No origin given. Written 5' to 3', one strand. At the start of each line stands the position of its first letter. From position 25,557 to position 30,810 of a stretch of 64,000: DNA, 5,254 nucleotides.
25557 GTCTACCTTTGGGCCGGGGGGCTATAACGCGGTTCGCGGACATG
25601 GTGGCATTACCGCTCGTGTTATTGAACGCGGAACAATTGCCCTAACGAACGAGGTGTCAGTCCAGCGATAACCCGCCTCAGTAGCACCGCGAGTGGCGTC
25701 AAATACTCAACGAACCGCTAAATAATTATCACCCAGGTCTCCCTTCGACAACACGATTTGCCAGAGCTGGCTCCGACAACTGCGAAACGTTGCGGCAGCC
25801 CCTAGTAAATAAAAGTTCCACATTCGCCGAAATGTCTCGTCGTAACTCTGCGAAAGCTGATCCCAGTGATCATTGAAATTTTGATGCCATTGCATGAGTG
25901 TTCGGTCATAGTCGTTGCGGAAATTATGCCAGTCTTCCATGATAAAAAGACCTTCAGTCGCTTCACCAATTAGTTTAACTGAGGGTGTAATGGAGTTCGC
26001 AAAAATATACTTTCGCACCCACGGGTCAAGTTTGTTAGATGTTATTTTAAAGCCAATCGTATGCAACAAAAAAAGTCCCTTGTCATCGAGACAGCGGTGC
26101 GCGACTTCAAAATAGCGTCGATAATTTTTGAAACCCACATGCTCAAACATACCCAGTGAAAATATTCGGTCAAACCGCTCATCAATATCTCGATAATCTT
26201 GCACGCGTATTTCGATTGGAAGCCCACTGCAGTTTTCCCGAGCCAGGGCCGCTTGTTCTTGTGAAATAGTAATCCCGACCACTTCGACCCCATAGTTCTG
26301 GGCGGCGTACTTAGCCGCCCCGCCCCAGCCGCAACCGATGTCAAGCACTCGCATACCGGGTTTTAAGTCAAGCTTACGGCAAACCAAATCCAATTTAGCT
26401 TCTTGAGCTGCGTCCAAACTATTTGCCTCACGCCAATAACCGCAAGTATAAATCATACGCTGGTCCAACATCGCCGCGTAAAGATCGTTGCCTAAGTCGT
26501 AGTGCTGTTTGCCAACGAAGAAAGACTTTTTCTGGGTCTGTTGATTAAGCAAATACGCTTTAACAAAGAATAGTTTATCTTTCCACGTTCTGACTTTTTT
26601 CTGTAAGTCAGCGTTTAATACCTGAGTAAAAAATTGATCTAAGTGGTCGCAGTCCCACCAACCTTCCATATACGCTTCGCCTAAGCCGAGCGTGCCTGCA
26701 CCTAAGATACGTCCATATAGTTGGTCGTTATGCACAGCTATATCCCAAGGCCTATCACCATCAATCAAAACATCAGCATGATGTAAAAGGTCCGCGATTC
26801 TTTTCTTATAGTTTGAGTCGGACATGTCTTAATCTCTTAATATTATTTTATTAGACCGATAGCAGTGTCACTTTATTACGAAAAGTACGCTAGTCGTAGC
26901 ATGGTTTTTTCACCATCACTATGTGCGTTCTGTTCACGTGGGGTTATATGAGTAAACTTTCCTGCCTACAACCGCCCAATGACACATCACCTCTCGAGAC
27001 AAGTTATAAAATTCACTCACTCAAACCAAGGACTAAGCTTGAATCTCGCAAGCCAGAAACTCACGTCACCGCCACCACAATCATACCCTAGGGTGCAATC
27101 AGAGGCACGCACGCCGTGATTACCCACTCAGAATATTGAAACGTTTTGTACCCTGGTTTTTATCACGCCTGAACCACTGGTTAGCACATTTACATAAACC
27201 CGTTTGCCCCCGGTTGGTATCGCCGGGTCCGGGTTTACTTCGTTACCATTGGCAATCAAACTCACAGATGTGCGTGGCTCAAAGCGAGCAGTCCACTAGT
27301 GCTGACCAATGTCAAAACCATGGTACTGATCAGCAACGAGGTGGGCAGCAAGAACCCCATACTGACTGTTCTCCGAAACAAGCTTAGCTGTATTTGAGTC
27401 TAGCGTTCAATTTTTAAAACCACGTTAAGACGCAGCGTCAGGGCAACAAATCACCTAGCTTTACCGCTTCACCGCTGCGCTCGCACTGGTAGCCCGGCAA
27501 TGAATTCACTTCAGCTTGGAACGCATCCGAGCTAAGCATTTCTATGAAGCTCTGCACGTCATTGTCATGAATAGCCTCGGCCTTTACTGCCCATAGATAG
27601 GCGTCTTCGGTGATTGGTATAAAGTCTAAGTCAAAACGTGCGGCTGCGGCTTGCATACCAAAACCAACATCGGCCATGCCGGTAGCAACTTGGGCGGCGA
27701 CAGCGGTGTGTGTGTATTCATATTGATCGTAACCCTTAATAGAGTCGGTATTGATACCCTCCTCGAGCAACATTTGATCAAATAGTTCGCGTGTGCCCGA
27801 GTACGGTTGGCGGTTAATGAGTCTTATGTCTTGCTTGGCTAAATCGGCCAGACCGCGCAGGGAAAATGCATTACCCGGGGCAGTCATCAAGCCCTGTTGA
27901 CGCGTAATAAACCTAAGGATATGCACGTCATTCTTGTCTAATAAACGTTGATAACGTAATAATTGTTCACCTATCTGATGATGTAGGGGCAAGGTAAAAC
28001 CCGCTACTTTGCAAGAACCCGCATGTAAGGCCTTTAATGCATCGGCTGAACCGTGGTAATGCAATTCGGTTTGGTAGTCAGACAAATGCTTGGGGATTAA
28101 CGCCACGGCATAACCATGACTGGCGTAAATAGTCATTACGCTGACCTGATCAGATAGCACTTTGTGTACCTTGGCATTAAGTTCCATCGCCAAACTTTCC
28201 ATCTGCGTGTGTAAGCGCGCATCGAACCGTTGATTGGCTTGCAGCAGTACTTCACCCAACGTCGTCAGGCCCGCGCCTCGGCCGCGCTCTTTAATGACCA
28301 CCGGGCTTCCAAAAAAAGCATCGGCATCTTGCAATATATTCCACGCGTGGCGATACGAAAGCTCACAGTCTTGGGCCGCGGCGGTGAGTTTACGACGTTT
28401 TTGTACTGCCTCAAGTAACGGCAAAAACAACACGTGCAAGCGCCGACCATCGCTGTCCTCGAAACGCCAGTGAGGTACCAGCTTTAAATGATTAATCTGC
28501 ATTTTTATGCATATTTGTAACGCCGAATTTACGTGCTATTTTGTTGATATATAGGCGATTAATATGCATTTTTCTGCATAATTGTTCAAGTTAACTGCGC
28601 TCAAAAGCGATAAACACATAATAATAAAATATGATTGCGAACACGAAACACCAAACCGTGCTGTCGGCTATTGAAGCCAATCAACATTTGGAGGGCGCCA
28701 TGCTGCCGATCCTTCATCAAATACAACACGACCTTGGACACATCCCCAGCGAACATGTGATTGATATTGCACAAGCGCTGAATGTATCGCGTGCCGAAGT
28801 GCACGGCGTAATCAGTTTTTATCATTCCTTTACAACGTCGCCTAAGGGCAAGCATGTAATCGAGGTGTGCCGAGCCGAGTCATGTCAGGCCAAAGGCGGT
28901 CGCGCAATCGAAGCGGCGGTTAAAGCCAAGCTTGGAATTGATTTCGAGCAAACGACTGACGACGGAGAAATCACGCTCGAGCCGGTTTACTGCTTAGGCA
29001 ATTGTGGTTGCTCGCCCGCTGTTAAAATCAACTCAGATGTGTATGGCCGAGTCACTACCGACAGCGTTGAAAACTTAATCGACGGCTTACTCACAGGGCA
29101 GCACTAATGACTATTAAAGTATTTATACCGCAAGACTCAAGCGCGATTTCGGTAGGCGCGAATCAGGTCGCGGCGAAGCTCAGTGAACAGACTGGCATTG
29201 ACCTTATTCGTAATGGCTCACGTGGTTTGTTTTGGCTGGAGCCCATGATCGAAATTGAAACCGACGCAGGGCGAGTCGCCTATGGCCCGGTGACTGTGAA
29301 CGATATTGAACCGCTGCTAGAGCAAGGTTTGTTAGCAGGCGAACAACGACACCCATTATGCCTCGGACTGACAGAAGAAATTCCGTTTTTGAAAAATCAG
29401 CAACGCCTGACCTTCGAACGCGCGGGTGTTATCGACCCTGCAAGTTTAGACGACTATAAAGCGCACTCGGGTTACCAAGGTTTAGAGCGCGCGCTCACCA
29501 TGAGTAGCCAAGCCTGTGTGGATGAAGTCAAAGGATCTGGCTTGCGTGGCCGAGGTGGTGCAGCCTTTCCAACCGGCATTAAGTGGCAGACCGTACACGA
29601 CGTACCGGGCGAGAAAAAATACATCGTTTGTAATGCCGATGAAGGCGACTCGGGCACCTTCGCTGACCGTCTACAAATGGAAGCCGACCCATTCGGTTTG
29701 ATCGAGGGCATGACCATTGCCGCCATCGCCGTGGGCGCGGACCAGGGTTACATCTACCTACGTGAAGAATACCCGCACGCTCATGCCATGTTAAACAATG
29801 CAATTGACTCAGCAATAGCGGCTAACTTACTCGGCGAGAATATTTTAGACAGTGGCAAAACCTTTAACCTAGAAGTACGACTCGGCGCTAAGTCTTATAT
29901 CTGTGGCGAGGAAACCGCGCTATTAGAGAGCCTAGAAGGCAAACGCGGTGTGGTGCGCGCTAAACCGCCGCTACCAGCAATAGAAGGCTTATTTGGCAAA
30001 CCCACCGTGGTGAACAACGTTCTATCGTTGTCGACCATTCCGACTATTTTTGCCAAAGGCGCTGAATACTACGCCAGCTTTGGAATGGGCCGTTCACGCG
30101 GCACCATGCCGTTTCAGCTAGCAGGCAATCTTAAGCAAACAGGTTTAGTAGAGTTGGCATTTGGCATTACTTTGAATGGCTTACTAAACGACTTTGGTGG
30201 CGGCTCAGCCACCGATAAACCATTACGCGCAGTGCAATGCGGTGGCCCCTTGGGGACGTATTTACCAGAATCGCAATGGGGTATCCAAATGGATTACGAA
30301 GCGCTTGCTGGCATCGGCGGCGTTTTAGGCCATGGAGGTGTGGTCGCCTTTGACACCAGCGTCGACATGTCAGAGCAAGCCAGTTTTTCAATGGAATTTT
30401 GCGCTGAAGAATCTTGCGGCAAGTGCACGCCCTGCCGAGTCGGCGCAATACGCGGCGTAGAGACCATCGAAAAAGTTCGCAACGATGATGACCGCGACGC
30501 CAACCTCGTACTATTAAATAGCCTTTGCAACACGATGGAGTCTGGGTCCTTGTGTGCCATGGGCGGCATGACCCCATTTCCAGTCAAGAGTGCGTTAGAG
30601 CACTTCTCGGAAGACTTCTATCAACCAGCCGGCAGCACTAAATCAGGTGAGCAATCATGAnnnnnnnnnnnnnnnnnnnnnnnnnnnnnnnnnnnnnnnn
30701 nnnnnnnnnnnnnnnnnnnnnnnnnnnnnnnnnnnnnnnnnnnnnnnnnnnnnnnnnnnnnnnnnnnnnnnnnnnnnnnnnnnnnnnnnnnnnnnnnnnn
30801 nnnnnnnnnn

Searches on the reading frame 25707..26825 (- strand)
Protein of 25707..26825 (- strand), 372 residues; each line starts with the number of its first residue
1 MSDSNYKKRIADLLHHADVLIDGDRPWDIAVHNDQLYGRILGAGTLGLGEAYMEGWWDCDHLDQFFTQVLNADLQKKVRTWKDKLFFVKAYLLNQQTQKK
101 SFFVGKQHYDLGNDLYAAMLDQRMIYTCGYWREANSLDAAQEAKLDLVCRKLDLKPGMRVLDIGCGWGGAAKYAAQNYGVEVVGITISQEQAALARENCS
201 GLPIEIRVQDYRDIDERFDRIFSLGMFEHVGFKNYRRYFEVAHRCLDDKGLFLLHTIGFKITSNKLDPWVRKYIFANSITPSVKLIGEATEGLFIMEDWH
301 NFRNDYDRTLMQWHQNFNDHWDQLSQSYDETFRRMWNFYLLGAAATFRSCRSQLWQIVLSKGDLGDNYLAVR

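Call 47: search_protein_families(library=pfam, proteins=[window:25707-26825:-], max_evalue=0.00001)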
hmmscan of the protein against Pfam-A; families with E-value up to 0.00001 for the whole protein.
window:25707-26825:- (372 aa): 7 families
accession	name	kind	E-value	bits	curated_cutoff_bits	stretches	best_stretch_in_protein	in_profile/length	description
PF02353.26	CMAS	-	3.8e-87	292.5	27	1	98-357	3-273/273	Mycolic acid cyclopropane synthetase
PF13649.12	Methyltransf_25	-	1.2e-16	61.7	27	1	160-250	1-97/97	Methyltransferase domain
PF08241.18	Methyltransf_11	-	3.4e-15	56.9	21.2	1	161-253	1-94/95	Methyltransferase domain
PF13489.12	Methyltransf_23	-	5.3e-12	46.2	27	1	150-329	15-146/164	Methyltransferase domain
PF08242.18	Methyltransf_12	-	2.3e-10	41.5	30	1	161-252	1-98/98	Methyltransferase domain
PF13847.12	Methyltransf_31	-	4.3e-10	39.9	27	1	155-258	2-113/145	Methyltransferase domain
PF01728.25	FtsJ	-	6.1e-06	26.7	24.1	0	144-201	8-69/181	FtsJ-like methyltransferase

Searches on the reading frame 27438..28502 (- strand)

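Call 48: search_protein_families(library=pfam, proteins=[window:27438-28502:-], max_evalue=0.00001)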
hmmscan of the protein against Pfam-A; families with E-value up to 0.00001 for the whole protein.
window:27438-28502:- (354 aa): 1 family
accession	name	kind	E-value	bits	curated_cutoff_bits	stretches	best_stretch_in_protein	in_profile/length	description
PF12727.12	PBP_like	-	1.4e-55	187.9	27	1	138-323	6-192/193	PBP superfamily domain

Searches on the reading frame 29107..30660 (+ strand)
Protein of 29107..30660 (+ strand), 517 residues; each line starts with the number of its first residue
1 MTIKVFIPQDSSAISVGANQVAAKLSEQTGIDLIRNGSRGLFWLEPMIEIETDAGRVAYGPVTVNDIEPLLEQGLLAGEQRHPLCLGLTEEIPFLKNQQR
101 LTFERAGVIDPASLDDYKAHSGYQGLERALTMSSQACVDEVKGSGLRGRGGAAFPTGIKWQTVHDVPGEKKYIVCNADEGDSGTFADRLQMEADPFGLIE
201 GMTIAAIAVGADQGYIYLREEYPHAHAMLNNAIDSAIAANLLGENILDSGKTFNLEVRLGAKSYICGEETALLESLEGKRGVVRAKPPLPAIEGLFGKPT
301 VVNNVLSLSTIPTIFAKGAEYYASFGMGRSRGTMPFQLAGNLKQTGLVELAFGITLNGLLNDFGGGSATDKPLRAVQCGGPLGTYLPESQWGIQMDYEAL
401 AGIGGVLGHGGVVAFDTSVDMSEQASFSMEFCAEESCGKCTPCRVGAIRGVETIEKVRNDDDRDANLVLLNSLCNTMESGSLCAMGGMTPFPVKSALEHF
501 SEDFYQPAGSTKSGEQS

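Call 48: search_protein_families(library=pfam, proteins=[window:29107-30660:+], max_evalue=0.00001)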
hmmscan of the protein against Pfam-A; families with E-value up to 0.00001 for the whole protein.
window:29107-30660:+ (517 aa): 2 families
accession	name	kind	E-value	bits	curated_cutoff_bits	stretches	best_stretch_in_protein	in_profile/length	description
PF01512.22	Complex1_51K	-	6.6e-42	143.4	31.2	1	141-312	1-149/150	Nuo51 FMN-binding domain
PF10589.14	NADH_4Fe-4S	-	2.2e-25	88.8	23.5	1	425-504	3-82/85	NADH-ubiquinone oxidoreductase-F iron-sulfur binding region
